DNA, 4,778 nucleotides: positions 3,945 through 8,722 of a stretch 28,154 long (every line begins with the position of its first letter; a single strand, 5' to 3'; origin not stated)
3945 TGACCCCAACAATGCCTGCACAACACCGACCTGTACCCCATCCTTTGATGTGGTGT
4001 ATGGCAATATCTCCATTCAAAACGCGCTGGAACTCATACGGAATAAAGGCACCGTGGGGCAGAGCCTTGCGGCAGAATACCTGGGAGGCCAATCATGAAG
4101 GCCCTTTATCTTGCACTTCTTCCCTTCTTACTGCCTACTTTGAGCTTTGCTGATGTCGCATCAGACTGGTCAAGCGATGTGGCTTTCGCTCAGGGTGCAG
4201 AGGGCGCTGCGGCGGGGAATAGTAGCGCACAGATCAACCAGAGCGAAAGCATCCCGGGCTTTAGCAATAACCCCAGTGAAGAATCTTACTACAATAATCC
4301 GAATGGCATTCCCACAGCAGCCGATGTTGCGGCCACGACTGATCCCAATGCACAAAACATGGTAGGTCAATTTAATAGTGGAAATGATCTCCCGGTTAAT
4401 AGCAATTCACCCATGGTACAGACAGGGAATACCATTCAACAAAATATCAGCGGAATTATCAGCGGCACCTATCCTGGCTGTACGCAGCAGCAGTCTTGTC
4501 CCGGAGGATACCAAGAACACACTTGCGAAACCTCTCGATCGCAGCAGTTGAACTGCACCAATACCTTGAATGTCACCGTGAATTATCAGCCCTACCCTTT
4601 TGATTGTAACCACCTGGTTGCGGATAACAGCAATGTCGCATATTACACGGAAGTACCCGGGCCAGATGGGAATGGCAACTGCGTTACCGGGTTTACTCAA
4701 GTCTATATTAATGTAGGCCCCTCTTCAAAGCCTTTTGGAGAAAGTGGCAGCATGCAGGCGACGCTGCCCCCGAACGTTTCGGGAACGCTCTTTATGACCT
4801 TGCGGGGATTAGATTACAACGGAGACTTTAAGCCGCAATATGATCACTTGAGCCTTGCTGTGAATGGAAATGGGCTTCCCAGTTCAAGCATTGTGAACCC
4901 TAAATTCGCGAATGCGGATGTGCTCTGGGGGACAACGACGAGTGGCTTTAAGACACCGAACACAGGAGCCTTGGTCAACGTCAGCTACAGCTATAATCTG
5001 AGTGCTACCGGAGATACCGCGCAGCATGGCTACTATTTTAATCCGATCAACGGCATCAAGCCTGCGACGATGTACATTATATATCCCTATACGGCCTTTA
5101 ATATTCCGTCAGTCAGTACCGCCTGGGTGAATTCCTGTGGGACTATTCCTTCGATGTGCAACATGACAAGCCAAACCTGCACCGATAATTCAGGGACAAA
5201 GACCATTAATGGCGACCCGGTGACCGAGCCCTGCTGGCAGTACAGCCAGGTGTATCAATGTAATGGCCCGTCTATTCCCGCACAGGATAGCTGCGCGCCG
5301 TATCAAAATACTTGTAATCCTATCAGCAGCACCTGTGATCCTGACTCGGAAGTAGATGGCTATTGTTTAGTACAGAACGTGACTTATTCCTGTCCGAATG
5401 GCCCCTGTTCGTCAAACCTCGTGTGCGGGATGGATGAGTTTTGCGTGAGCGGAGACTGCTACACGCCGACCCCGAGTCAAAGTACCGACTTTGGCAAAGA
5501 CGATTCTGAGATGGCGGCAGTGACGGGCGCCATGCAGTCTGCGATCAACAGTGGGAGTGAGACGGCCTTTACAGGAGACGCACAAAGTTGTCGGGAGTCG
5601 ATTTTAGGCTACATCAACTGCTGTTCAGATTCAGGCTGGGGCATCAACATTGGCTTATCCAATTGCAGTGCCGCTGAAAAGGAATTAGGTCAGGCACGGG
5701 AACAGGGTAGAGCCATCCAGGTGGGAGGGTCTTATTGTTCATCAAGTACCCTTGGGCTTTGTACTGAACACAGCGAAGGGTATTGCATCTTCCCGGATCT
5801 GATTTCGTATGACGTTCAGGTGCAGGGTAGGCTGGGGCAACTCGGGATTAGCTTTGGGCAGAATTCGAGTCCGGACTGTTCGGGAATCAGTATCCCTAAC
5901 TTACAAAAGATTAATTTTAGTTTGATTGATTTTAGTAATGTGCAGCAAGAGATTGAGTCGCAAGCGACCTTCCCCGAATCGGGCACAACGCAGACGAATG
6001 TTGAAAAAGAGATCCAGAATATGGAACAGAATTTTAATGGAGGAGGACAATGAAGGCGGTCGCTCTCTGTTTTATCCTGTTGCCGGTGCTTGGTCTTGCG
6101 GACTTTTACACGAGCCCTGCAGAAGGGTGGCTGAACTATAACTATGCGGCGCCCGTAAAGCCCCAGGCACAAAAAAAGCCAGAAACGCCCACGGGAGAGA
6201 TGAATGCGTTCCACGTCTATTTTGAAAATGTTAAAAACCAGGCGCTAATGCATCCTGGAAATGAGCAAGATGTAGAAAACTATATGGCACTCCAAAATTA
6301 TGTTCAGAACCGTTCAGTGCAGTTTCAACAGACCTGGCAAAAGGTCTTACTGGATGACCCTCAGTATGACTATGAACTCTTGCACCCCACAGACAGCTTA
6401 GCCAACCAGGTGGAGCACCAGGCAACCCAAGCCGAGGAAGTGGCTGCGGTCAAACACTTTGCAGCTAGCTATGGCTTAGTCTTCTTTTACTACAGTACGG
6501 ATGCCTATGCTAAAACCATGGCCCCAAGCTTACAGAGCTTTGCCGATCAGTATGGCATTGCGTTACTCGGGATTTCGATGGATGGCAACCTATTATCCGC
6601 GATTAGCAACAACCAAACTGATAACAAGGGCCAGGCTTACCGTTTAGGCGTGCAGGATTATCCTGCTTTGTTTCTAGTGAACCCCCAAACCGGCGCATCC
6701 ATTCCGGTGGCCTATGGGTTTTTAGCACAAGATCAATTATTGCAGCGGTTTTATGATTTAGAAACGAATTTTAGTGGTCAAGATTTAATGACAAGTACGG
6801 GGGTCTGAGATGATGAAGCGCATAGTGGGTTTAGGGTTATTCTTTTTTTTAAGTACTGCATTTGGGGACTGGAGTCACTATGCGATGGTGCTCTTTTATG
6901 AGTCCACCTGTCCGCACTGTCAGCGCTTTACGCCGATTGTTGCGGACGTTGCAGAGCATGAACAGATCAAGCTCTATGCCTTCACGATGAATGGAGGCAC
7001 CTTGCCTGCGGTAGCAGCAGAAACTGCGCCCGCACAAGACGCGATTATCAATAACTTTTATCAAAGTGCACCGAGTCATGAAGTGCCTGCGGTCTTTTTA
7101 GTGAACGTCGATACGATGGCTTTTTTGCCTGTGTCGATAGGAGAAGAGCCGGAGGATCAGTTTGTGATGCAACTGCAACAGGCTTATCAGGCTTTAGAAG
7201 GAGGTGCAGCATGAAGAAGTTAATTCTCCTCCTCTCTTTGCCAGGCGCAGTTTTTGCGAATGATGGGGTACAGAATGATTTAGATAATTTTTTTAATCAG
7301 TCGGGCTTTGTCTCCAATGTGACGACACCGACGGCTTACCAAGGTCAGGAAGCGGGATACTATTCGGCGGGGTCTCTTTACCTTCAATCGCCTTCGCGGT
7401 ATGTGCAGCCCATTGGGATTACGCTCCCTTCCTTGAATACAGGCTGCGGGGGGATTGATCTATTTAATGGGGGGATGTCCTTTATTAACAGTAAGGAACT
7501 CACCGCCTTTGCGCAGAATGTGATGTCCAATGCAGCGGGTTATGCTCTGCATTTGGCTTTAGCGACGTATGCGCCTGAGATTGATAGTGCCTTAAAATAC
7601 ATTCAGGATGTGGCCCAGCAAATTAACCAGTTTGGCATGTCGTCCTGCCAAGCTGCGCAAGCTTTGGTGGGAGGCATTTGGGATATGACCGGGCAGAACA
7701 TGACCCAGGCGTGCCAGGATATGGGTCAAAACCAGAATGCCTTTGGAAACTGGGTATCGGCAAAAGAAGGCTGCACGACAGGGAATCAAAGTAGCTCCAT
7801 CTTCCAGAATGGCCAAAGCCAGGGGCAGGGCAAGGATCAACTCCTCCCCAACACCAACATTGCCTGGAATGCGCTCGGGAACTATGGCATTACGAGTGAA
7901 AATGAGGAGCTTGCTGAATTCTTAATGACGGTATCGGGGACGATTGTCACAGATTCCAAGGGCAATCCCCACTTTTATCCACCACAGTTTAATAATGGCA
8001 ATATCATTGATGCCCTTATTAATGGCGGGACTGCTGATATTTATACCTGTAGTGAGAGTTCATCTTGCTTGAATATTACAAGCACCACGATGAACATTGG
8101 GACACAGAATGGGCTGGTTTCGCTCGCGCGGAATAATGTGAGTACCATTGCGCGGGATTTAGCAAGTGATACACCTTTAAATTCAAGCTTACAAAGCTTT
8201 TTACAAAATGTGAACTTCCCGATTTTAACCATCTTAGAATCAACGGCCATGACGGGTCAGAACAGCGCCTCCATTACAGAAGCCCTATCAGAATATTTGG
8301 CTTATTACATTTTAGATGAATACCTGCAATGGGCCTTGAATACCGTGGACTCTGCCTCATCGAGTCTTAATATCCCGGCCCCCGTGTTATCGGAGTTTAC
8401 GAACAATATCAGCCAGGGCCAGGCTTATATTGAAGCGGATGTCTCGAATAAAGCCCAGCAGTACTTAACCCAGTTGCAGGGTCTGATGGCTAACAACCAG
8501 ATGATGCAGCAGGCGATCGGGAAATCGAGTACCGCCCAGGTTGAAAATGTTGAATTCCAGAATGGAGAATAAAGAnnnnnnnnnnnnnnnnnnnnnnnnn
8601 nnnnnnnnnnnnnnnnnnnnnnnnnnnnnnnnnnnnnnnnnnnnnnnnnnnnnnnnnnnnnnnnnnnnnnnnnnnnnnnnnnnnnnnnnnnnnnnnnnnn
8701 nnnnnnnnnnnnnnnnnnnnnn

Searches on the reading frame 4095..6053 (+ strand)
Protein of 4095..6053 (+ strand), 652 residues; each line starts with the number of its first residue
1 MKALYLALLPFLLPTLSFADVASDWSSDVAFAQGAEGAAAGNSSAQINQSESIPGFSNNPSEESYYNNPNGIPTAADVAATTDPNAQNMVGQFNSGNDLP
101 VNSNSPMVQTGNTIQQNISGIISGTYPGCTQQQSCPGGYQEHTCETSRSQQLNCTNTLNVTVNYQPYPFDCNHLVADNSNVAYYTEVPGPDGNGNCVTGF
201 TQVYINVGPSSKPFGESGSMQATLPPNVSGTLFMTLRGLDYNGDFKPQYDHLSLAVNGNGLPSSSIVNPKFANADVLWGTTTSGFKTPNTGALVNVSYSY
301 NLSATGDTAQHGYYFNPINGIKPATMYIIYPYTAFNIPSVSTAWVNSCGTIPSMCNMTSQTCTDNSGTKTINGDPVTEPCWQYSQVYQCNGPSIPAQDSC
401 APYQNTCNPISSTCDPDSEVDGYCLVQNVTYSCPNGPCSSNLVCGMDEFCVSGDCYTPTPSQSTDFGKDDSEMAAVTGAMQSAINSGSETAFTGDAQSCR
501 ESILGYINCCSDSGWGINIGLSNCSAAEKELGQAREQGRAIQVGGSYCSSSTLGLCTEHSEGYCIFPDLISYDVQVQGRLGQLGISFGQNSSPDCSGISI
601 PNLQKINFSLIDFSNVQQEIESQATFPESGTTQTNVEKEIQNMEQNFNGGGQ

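Call 3: search_protein_families(library=pfam, proteins=[window:4095-6053:+], max_evalue=0.01)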
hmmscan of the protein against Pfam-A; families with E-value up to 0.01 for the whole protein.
window:4095-6053:+ (652 aa): 1 family
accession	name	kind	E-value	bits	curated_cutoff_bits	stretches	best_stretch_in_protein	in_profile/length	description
PF06986.16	F_T4SS_TraN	-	7.6e-59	199.7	23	1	355-599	1-240/240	F-type Type IV secretion system, TraN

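Call 6: search_protein_families(library=ncbifam, proteins=[window:4095-6053:+], max_evalue=0.01)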
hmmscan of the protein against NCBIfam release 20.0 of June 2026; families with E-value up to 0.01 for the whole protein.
window:4095-6053:+ (652 aa): 12 families
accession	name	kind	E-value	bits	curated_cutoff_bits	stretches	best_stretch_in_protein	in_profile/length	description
TIGR02750.1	TraN_Ftype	equivalog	1.8e-109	367.4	422.45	2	341-638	279-570/572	type-F conjugative transfer system mating-pair stabilization protein TraN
NF009016.0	PRK12355.3-2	equivalog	1.5e-95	321.3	648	2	337-647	308-622/626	type-F conjugative transfer system mating-pair stabilization protein TraN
NF009017.0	PRK12355.3-3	subfamily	4.1e-77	260.2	796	1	9-638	10-572/576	type-F conjugative transfer system mating-pair stabilization protein TraN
NF009011.0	PRK12355.1-5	equivalog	4.9e-72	243.2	1063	2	337-642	303-609/616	type-F conjugative transfer system mating-pair stabilization protein TraN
NF009010.0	PRK12355.1-4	equivalog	3.4e-65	220.9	1106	2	343-641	293-594/602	type-F conjugative transfer system mating-pair stabilization protein TraN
NF009009.0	PRK12355.1-2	subfamily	4.2e-60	203.9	1368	2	342-641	340-642/651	type-F conjugative transfer system mating-pair stabilization protein TraN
NF009014.0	PRK12355.2-5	equivalog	8.7e-56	189.8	1173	2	339-636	303-596/605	type-F conjugative transfer system mating-pair stabilization protein TraN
NF009013.0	PRK12355.2-4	subfamily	5.2e-40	137.5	605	2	352-642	276-569/576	type-F conjugative transfer system mating-pair stabilization protein TraN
NF009019.0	PRK12355.4-2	equivalog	1.3e-38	132.8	518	2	519-648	402-529/550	conjugal transfer mating pair stabilization protein TraN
NF009012.0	PRK12355.2-1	equivalog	5.4e-34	117.6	775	3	297-516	354-570/795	type-F conjugative transfer system mating-pair stabilization protein TraN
NF009015.0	PRK12355.3-1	equivalog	1.7e-30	106.2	416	2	352-516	27-196/420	conjugal transfer mating pair stabilization protein TraN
NF011458.0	PRK14876.1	equivalog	6.4e-18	64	603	1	523-631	771-877/931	conjugal transfer mating pair stabilization protein TraN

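Call 62: predict_structure(alignment_id=A4)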
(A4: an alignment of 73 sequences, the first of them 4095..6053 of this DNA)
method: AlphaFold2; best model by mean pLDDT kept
length: 652 residues; sequences in the alignment: 73
mean_pLDDT: 74.4   pTM: 0.47
mean pLDDT of the five models: 74.4, 74.4, 73.8, 72.3, 71.1
residues with pLDDT >= 90: 171; 70-90: 207; 50-70: 232; < 50: 42
segments of 3 or more residues with pLDDT < 50: 1-3, 13-19, 175-185, 270-274, 311-317
pLDDT, mean of each block of 10 residues (from residue 1): 53 50 78 72 61 84 85 79 79 68 77 82 75 66 91 94 75 50 51 58 55 63 68 61 55 59 53 50 66 64 53 47 59 74 93 94 94 91 94 73 89 89 88 78 60 54 66 75 78 95 77 63 83 92 95 93 96 96 97 95 92 87 66 69 69 44
secondary structure, 60 per line:
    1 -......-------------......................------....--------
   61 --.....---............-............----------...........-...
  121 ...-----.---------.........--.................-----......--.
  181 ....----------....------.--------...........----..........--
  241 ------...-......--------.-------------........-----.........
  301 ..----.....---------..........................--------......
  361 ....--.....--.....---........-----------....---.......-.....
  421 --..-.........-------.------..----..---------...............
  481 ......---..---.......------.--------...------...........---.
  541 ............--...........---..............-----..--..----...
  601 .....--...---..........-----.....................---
elements in order: H2-7 H21-42 H49-52 H63-67 H71-82 H84-95 H106-116 H118-123 E139-147 E150-166 E172-177 E180-184 E195-198 E214-224 E229-238 E251-256 E279-286 E292-302 H307-311 E321-331 H332-335 E336-346 E355-364 E367-371 E374-378 E382-389 H401-404 E408-414 E426-434 H466-486 E495-501 H526-536 E540-552 E555-565 H569-582 H600-605 H614-623 H629-649

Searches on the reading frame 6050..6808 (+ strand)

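Call 3: search_protein_families(library=pfam, proteins=[window:6050-6808:+], max_evalue=0.01)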
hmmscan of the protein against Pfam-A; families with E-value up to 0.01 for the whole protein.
window:6050-6808:+ (252 aa): 1 family
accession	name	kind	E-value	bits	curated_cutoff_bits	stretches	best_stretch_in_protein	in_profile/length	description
PF13728.12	TraF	-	2.2e-52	178.5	23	1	34-235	25-224/224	F plasmid transfer operon protein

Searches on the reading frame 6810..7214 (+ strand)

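Call 3: search_protein_families(library=pfam, proteins=[window:6810-7214:+], max_evalue=0.01)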
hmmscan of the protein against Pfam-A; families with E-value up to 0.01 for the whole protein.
window:6810-7214:+ (134 aa): 3 families
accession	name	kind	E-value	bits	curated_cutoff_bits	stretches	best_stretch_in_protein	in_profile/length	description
PF13728.12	TraF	-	3.4e-11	43.9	23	1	23-116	130-217/224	F plasmid transfer operon protein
PF00085.26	Thioredoxin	-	0.0015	19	23.5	1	24-58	20-54/103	Thioredoxin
PF13098.12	Thioredoxin_2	-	0.0086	16.8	27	0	23-60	6-37/104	Thioredoxin-like domain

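Call 6: search_protein_families(library=ncbifam, proteins=[window:6810-7214:+], max_evalue=0.01)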
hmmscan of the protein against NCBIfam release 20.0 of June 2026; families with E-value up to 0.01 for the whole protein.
window:6810-7214:+ (134 aa): 6 families
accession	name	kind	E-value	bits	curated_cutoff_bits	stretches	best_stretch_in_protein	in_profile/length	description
TIGR02738.1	TrbB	equivalog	3e-26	91.9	132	1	22-124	50-151/153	type-F conjugative transfer system pilin assembly thiol-disulfide isomerase TrbB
NF010288.0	PRK13728.1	subfamily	1.8e-18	66.7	199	1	22-128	69-173/181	F-type conjugal transfer protein TrbB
TIGR02740.1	TraF-like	hypoth_equivalog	2e-11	43.7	232.25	1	23-119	170-262/276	TraF-like protein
TIGR02739.1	TraF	equivalog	0.00016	21.1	204.6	1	23-124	151-246/256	type-F conjugative transfer system pilin assembly protein TraF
TIGR01068.1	thioredoxin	equivalog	0.0058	16.8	96.8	0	24-70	16-62/101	thioredoxin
NF010257.0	PRK13703.1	subfamily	0.0068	15.7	294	0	23-125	144-240/248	conjugal pilus assembly protein TraF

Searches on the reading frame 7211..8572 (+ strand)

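Call 3: search_protein_families(library=pfam, proteins=[window:7211-8572:+], max_evalue=0.01)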
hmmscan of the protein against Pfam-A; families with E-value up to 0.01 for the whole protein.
window:7211-8572:+ (453 aa): 1 family
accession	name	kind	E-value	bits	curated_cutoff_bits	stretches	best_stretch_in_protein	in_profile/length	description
PF06122.16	TraH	-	6.1e-92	309.1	25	1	24-373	1-357/358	Conjugative relaxosome accessory transposon protein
